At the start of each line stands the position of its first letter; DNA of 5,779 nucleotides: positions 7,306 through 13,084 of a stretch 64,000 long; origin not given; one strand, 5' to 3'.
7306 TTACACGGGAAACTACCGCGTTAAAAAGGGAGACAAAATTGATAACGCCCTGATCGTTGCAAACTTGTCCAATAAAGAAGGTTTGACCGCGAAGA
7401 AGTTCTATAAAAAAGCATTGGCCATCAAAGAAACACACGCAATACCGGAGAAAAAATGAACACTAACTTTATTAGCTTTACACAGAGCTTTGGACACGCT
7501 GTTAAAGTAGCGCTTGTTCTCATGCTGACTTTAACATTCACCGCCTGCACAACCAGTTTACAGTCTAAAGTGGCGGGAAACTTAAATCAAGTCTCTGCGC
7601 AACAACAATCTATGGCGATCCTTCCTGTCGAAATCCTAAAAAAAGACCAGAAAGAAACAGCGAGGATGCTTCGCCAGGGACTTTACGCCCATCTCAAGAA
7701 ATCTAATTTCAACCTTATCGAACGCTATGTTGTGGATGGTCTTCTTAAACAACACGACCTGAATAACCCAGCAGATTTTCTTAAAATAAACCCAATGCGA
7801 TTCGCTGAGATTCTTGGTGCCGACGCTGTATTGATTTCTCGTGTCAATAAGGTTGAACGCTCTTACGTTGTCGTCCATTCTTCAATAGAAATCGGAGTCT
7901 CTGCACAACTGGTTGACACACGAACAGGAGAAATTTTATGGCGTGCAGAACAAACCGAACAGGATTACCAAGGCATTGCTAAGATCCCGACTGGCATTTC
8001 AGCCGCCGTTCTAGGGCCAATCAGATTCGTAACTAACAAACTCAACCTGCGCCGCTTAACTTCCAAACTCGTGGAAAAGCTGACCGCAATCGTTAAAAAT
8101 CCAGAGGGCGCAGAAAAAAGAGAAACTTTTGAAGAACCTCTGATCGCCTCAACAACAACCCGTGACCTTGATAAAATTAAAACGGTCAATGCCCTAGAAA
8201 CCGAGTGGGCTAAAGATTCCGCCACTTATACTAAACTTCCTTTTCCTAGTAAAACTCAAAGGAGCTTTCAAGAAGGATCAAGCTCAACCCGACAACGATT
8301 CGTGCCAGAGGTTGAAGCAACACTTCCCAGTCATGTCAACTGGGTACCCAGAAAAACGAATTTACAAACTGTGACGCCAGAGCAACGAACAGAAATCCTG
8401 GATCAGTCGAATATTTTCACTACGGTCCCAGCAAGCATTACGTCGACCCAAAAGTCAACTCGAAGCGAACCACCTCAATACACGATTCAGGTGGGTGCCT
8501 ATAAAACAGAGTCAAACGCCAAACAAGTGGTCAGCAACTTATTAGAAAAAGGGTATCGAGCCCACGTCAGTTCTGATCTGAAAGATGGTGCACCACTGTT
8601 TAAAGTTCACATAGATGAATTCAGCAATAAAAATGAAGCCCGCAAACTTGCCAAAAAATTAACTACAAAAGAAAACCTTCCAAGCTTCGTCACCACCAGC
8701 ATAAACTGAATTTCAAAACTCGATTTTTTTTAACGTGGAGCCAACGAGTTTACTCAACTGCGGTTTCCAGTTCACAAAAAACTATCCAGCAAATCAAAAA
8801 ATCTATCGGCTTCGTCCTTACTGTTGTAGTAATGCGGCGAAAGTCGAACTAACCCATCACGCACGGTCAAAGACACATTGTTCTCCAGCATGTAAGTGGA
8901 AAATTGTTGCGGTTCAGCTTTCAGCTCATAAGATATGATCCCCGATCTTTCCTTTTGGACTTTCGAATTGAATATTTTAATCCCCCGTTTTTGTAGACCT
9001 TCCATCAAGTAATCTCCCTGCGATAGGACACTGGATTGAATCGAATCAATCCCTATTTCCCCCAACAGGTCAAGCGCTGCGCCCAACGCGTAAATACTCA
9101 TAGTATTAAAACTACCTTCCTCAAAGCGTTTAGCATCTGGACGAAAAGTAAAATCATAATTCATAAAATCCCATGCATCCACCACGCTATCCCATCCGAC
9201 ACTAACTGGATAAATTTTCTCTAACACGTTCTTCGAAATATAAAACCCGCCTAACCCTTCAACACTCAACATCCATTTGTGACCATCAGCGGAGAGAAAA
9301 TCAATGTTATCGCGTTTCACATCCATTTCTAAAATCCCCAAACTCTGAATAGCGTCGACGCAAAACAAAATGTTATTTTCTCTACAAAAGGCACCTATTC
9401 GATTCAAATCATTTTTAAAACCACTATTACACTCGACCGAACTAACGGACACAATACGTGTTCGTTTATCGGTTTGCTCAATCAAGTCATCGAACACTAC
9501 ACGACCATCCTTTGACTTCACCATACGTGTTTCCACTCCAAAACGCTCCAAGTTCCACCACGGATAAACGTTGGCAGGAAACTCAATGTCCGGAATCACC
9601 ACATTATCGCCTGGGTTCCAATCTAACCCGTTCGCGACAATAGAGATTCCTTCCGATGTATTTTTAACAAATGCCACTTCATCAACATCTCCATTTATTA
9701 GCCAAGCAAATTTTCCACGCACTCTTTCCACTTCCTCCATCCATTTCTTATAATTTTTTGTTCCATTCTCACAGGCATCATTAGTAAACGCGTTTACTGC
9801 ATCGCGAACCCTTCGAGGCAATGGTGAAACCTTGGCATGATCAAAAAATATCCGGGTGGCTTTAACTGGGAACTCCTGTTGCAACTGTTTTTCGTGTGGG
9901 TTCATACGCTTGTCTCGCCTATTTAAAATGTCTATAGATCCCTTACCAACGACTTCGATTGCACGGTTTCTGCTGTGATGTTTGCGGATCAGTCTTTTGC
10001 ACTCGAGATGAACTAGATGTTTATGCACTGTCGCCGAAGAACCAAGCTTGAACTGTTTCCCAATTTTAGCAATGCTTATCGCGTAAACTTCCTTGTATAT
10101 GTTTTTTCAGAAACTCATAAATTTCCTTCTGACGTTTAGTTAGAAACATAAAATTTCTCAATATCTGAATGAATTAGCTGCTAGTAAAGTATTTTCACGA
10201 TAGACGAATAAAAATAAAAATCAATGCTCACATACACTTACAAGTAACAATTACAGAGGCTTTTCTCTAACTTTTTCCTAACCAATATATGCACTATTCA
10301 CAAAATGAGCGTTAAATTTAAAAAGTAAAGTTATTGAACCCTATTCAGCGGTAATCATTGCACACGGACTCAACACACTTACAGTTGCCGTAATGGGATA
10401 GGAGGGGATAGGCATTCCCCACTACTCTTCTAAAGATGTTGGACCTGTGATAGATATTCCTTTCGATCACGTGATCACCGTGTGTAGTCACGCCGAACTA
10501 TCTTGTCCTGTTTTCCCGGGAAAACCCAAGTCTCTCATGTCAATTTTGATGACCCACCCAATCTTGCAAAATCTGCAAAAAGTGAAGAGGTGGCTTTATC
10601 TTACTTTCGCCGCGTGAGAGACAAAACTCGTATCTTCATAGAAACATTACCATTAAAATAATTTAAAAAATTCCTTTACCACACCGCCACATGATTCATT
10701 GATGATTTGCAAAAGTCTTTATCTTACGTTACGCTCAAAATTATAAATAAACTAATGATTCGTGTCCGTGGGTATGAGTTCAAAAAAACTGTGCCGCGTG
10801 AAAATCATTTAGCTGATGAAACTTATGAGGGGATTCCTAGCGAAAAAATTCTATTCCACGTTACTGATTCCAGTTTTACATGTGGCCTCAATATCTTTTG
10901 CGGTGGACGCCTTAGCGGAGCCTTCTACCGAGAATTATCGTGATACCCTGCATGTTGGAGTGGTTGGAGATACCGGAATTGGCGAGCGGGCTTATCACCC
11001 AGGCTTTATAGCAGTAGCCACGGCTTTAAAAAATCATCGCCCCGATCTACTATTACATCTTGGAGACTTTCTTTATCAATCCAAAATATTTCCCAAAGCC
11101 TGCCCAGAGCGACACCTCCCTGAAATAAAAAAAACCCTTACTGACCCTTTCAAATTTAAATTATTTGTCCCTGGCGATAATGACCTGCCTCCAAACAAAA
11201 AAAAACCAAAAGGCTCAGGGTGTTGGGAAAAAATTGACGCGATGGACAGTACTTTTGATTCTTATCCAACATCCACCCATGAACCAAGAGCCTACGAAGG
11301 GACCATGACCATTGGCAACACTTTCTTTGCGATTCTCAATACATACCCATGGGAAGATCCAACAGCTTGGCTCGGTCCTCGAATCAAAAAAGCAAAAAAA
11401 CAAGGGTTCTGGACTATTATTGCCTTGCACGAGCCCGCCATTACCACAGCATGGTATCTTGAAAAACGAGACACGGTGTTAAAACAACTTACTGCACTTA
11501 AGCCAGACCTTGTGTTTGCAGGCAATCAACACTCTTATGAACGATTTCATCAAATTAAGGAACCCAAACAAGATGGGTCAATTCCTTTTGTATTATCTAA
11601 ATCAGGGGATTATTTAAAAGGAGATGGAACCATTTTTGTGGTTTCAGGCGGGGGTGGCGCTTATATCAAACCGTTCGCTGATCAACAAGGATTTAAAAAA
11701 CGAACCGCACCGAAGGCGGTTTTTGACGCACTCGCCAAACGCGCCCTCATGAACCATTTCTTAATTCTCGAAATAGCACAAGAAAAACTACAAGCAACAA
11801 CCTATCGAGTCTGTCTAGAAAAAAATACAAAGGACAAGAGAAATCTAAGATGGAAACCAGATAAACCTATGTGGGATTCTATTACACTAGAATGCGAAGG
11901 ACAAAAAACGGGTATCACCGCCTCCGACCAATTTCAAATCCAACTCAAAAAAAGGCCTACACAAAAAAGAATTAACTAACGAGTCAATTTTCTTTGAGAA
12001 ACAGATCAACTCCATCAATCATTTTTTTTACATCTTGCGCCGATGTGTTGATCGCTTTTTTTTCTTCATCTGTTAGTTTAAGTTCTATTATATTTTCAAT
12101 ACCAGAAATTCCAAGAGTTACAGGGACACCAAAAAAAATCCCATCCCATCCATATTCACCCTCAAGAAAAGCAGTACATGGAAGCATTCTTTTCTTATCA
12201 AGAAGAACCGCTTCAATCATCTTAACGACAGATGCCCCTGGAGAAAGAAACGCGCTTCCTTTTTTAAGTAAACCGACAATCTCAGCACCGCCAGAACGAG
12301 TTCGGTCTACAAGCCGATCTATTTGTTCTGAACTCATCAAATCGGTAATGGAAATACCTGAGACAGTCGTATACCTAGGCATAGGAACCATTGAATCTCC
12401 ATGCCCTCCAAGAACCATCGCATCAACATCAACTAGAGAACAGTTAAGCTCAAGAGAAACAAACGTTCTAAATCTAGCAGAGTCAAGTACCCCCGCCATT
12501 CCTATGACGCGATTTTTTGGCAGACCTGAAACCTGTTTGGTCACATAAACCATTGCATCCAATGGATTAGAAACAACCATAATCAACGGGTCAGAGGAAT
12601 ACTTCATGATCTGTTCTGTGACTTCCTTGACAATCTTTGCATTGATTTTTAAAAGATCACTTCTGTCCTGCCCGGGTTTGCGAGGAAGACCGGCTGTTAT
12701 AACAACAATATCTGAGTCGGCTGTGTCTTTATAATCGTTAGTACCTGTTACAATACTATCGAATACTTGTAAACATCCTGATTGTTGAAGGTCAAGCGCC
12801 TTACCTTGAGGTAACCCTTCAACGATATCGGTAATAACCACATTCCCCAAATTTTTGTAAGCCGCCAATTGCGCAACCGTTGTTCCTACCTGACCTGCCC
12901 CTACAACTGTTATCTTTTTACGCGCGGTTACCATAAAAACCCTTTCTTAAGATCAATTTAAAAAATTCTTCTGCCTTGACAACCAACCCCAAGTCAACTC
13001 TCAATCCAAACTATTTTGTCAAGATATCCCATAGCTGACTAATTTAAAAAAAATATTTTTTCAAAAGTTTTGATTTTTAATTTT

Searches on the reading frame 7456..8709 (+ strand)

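Call 32: search_protein_families(library=pfam, proteins=[window:7456-8709:+], max_evalue=0.00001)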
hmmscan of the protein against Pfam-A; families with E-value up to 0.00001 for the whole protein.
window:7456-8709:+ (417 aa): 2 families
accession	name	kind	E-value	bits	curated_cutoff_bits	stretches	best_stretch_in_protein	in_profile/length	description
PF05643.16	GNA1162-like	-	2.1e-16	60.5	25.9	1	48-170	9-130/185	Putative lipoprotein GNA1162-like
PF05036.18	SPOR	-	1.6e-13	51.2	21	1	341-413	4-75/76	SPOR domain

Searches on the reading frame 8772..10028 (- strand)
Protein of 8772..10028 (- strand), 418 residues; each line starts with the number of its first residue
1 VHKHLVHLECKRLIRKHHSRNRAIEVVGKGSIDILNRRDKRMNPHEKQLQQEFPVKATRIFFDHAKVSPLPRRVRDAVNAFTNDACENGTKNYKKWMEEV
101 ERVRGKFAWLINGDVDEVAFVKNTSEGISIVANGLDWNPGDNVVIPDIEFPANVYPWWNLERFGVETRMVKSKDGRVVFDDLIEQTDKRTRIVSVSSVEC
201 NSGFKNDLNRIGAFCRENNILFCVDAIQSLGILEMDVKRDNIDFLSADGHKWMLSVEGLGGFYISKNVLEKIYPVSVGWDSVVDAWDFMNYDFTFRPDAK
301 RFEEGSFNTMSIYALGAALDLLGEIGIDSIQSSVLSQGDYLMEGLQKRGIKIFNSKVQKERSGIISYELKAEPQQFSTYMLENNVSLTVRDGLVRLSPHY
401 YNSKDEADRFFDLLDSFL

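Call 32: search_protein_families(library=pfam, proteins=[window:8772-10028:-], max_evalue=0.00001)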
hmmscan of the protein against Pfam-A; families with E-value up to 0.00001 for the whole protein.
window:8772-10028:- (418 aa): 2 families
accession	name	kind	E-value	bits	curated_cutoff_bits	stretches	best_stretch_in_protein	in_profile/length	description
PF00266.25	Aminotran_5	-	2.3e-56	191.8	21.5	1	60-388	1-336/371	Aminotransferase class-V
PF00155.27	Aminotran_1_2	-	7.2e-06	25.9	19.7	0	115-234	65-194/361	Aminotransferase class I and II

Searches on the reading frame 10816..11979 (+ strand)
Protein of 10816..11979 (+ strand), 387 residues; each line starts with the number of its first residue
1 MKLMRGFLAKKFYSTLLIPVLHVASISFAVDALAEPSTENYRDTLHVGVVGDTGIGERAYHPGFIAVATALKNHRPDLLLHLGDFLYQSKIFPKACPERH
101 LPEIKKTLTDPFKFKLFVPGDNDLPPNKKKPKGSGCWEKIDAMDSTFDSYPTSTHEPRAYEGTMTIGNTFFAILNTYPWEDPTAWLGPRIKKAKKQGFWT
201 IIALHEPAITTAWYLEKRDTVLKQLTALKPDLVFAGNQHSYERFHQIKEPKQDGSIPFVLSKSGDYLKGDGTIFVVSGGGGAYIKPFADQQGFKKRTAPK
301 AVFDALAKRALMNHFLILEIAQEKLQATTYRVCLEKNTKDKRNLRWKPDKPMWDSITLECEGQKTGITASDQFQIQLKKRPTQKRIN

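Call 32: search_protein_families(library=pfam, proteins=[window:10816-11979:+], max_evalue=0.00001)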
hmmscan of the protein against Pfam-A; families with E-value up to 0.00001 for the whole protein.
window:10816-11979:+ (387 aa): 1 family
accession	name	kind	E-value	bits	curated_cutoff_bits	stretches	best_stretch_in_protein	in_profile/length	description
PF00149.33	Metallophos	-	1.1e-07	33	21.5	1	46-241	2-191/191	Calcineurin-like phosphoesterase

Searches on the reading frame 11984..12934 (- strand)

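Call 32: search_protein_families(library=pfam, proteins=[window:11984-12934:-], max_evalue=0.00001)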
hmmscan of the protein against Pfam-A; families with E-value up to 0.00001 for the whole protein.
window:11984-12934:- (316 aa): 2 families
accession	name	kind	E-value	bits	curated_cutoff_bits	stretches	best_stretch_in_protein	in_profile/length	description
PF00056.29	Ldh_1_N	-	8e-42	143.1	27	1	7-145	2-141/141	lactate/malate dehydrogenase, NAD binding domain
PF02866.23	Ldh_1_C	-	8.1e-33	114.3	22.6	1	150-308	3-169/174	lactate/malate dehydrogenase, alpha/beta C-terminal domain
